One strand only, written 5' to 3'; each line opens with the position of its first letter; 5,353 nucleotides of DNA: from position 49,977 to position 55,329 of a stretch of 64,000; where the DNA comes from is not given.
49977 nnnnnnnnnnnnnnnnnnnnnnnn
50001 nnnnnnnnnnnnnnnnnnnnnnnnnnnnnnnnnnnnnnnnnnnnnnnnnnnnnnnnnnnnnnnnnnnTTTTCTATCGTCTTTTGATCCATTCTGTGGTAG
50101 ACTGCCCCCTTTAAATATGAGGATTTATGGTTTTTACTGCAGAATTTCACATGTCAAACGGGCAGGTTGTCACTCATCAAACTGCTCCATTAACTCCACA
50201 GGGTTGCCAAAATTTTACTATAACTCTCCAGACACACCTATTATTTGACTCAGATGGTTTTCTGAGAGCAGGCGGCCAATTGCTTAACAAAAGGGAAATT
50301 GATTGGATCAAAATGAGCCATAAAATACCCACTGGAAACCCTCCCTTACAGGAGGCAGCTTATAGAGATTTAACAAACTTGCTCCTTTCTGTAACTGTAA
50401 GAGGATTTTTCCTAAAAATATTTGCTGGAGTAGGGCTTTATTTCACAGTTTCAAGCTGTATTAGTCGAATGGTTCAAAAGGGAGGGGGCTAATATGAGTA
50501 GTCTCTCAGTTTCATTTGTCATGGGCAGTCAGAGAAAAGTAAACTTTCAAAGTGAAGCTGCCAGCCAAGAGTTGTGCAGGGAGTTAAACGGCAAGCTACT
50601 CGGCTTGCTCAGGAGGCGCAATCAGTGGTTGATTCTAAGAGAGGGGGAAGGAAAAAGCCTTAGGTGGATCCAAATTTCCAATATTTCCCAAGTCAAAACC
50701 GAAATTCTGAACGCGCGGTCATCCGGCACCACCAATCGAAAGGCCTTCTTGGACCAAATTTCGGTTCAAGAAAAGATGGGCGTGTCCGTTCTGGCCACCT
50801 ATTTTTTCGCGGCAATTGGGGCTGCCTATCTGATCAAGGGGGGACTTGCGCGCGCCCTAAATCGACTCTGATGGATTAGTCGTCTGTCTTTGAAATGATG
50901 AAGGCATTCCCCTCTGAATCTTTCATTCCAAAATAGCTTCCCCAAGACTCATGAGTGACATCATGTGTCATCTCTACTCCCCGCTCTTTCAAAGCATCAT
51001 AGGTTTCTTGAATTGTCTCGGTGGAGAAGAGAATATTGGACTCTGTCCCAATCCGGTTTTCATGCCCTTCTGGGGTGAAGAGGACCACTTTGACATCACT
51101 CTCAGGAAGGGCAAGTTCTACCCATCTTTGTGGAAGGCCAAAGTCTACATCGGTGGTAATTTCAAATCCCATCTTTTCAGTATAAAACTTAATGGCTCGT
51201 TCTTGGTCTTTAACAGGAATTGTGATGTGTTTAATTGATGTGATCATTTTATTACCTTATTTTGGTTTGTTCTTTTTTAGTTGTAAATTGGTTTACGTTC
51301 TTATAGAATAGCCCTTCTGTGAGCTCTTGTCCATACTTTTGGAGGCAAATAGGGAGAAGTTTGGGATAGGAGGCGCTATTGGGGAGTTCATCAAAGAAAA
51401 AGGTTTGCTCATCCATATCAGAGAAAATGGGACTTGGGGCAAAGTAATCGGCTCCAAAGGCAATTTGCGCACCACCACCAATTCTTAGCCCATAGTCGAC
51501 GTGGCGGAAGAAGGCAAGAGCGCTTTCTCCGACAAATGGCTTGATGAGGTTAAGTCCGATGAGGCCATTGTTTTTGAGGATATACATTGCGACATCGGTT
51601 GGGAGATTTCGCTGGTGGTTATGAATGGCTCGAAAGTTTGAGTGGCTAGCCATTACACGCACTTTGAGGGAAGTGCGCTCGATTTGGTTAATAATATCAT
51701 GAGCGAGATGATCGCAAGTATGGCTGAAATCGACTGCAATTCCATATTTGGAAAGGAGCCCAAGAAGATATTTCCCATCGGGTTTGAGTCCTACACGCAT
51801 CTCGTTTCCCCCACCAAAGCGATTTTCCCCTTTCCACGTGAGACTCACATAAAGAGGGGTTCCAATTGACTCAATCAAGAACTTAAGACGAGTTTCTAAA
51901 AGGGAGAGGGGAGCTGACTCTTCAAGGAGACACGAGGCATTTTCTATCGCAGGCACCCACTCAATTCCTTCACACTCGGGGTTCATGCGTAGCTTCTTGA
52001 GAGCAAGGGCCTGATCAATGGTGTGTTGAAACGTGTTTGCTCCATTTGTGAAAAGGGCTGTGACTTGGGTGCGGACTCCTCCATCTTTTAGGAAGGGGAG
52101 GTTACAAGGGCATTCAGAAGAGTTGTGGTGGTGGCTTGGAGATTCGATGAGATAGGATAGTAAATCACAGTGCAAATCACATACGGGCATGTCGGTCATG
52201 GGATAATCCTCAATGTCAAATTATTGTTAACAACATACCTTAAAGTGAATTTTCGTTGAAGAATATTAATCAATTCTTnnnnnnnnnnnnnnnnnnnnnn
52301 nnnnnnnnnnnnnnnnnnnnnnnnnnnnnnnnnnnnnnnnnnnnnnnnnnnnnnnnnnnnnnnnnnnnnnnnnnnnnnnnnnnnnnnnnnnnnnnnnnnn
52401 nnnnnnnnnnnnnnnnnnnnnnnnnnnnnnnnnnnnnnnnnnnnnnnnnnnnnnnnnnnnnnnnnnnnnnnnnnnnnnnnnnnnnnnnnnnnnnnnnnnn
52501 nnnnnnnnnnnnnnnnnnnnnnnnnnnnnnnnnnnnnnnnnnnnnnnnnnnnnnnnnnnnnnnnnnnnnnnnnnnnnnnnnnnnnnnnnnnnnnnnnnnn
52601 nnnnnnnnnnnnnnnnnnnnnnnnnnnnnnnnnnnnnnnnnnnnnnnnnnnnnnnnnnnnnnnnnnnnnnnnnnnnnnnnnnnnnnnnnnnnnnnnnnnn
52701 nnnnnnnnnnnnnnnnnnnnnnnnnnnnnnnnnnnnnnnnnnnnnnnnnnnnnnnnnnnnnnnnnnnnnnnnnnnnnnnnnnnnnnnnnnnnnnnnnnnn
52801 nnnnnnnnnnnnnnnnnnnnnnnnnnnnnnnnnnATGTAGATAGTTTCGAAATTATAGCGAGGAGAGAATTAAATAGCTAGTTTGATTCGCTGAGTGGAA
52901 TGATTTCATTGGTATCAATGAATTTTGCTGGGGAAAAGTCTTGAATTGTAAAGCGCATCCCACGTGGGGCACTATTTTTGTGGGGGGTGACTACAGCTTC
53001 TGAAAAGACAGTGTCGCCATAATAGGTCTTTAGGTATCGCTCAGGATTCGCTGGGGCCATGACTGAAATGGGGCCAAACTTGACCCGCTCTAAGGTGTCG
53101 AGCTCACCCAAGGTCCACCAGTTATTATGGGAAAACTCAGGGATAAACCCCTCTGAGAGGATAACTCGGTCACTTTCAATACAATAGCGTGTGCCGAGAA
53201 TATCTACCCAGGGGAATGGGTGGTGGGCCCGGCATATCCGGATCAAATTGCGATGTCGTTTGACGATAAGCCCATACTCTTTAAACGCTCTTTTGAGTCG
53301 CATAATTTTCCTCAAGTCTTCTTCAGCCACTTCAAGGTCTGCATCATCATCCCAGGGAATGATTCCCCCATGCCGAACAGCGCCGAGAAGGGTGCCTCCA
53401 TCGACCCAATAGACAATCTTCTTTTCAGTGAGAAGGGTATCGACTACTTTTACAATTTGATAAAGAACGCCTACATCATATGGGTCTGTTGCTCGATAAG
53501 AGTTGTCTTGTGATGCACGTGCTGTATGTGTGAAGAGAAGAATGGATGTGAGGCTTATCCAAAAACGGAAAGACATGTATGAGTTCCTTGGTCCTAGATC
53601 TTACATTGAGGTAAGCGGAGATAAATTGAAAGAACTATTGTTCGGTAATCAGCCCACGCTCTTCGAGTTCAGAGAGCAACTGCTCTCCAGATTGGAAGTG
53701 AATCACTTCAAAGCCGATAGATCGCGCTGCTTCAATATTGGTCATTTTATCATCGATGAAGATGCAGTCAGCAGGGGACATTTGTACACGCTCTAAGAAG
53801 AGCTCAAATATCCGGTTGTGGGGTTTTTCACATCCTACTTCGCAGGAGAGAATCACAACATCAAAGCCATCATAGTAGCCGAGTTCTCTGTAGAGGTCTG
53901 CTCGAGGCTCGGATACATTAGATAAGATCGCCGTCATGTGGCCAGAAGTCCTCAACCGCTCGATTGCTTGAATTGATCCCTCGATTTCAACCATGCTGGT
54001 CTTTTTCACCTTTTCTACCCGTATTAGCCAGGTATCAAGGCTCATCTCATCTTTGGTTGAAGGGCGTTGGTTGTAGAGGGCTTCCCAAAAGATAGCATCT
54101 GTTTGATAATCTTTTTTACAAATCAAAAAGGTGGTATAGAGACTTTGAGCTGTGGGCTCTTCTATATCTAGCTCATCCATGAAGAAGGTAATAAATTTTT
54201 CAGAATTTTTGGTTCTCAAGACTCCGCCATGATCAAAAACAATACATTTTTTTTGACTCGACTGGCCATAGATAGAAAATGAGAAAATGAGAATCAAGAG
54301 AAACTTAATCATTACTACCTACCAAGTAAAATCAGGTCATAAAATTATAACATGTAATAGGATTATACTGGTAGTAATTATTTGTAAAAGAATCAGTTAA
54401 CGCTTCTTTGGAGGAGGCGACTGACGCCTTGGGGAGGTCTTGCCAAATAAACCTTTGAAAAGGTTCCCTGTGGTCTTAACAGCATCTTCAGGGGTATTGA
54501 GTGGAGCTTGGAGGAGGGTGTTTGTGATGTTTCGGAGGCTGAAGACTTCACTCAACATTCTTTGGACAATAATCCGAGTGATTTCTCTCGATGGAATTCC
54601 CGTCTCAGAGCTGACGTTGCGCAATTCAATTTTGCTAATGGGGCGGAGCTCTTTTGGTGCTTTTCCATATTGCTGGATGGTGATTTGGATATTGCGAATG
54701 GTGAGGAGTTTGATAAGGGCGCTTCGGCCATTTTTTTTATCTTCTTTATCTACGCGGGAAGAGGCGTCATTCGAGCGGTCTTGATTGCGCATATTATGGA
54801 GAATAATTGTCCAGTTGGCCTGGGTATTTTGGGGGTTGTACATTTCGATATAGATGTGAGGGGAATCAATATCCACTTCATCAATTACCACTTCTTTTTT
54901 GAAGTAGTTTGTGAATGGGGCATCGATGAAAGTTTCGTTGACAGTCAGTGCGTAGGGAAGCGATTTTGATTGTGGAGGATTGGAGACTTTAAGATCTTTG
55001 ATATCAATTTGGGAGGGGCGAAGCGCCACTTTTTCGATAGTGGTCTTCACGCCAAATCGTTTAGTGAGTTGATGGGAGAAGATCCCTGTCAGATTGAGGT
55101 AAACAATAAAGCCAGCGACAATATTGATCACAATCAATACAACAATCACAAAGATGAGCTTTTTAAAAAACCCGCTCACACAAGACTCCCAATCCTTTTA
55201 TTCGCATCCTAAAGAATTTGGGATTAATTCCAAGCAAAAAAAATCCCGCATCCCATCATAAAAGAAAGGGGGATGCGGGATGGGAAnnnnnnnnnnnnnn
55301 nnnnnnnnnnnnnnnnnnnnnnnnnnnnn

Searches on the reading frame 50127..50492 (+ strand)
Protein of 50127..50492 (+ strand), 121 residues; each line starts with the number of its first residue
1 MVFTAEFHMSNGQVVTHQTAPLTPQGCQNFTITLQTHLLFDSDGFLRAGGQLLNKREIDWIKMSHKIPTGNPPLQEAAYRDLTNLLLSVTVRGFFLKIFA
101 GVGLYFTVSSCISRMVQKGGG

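Call 6: search_protein_families(library=pfam, proteins=[window:50127-50492:+], max_evalue=0.01)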
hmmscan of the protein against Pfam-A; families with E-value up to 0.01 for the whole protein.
window:50127-50492:+ (121 aa): 0 families

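Call 37: find_encoding_contigs(protein=window:50127-50492:+, flank=2500, max_places=10)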
Protein window:50127-50492:+ (121 aa): 2 contigs read that carry it; 2 places shown.
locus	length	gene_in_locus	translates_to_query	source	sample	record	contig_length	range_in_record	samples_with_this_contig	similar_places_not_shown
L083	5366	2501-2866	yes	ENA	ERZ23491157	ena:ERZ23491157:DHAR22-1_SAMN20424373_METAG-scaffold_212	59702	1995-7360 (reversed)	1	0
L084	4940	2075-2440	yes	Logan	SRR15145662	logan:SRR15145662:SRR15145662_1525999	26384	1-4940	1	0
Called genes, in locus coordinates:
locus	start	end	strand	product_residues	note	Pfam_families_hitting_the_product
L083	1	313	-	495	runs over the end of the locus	-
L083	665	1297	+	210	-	PF13489:Methyltransf_23, PF08241:Methyltransf_11, PF08242:Methyltransf_12, PF13649:Methyltransf_25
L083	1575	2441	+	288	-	PF01569:PAP2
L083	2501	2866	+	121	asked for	-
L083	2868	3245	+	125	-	-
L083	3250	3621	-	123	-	PF00903:Glyoxalase, PF12681:Glyoxalase_2 (faint), PF22677:Ble-like_N (weak)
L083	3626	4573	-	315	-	PF01244:Peptidase_M19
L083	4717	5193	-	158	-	-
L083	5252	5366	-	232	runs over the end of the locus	PF04991:LicD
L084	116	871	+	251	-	PF13489:Methyltransf_23, PF08241:Methyltransf_11, PF08242:Methyltransf_12, PF13649:Methyltransf_25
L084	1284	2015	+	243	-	PF01569:PAP2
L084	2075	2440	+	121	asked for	-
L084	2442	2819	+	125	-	-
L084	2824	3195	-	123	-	PF00903:Glyoxalase, PF12681:Glyoxalase_2 (faint), PF22677:Ble-like_N (weak)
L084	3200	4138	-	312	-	PF01244:Peptidase_M19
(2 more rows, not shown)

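Call 40: search_protein_families(library=ncbifam, proteins=[window:50127-50492:+], max_evalue=0.01)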
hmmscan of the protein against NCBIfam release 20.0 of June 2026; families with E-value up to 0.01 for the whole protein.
window:50127-50492:+ (121 aa): 0 families

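Call 54: find_homologous_proteins(query=window:50127-50492:+, max_evalue=0.001)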
Query window:50127-50492:+ (121 aa): 1 proteins with E <= 0.001 among 8 candidates.
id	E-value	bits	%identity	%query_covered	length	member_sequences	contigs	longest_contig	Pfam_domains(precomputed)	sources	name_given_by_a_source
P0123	8.2e-76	270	100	100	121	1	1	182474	-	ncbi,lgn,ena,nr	ncbi:MAG: hypothetical protein S4CHLAM102_09680 [Chlamydiia bacterium]|nr:hypothetical protein [Chla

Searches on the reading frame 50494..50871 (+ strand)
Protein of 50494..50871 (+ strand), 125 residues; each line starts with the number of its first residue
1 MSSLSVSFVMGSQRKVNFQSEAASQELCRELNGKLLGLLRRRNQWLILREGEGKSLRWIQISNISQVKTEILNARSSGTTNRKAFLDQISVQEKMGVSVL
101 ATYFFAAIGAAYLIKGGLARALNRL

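Call 6: search_protein_families(library=pfam, proteins=[window:50494-50871:+], max_evalue=0.01)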
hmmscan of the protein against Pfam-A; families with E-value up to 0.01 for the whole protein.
window:50494-50871:+ (125 aa): 0 families

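Call 40: search_protein_families(library=ncbifam, proteins=[window:50494-50871:+], max_evalue=0.01)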
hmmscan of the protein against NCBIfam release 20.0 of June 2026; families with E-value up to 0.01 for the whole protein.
window:50494-50871:+ (125 aa): 0 families

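Call 60: search_protein_representatives(protein=window:50494-50871:+)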
Query: 125 residues. Proteins with E-value up to 0.001 (for the whole library): 2; up to 1e-10: 1; up to 1e-30: 1. The best 2 are listed.
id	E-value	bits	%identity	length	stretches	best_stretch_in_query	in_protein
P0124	1.9e-66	237.6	100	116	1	10-125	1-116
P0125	4.1e-04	37.0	31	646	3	64-107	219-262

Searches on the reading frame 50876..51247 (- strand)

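Call 6: search_protein_families(library=pfam, proteins=[window:50876-51247:-], max_evalue=0.01)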
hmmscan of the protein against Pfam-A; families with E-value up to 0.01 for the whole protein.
window:50876-51247:- (123 aa): 6 families
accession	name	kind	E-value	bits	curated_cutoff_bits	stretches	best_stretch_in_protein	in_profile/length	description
PF00903.31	Glyoxalase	-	1.4e-19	71.1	20.6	1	5-116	2-119/121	Glyoxalase/Bleomycin resistance protein/Dioxygenase superfamily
PF22677.2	Ble-like_N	-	2.3e-06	27.7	24.5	1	7-35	4-31/41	Bleomycin resistance protein-like N-terminal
PF12681.13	Glyoxalase_2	-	2.1e-05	24.9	30.1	1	7-114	3-109/118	Glyoxalase-like domain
PF18029.7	Glyoxalase_6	-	0.00027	22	23.6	1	8-117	2-104/106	Glyoxalase-like domain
PF13468.12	Glyoxalase_3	-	0.00035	21.1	25.1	0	7-72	3-41/176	Glyoxalase-like domain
PF13669.12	Glyoxalase_4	-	0.00082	20.1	27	1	7-95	2-95/109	Glyoxalase/Bleomycin resistance protein/Dioxygenase superfamily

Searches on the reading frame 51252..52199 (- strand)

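Call 6: search_protein_families(library=pfam, proteins=[window:51252-52199:-], max_evalue=0.01)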
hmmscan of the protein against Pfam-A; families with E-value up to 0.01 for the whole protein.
window:51252-52199:- (315 aa): 1 family
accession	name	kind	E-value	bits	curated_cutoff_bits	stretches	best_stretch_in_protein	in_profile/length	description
PF01244.27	Peptidase_M19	-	1.6e-32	113.4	26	1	2-303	4-314/319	Membrane dipeptidase (Peptidase family M19)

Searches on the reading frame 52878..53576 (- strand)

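Call 53: search_protein_families(library=pfam, proteins=[window:52878-53576:-], max_evalue=0.0001)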
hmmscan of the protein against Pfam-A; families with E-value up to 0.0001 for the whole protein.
window:52878-53576:- (232 aa): 1 family
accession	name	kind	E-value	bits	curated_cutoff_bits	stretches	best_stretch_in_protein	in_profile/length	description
PF04991.19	LicD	-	2.4e-22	80.6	22.6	1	51-99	3-51/227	LicD family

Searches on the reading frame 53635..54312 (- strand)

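Call 53: search_protein_families(library=pfam, proteins=[window:53635-54312:-], max_evalue=0.0001)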
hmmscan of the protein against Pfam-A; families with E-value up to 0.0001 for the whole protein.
window:53635-54312:- (225 aa): 3 families
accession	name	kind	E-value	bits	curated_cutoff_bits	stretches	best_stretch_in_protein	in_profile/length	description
PF00702.32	Hydrolase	-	2.6e-17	64.3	26.4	1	22-200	2-191/191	haloacid dehalogenase-like hydrolase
PF13419.12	HAD_2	-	2.1e-15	57.8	23.8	1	78-204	48-176/178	Haloacid dehalogenase-like hydrolase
PF13242.12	Hydrolase_like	-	3.8e-05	24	22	1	161-217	2-59/75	HAD-hyrolase-like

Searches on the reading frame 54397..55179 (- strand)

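Call 53: search_protein_families(library=pfam, proteins=[window:54397-55179:-], max_evalue=0.0001)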
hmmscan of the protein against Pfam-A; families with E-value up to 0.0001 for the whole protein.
window:54397-55179:- (260 aa): 1 family
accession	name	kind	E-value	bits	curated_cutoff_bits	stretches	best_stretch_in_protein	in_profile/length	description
PF05359.17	DUF748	-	2.4e-10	39.6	50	1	7-170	16-168/1037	Domain of Unknown Function (DUF748)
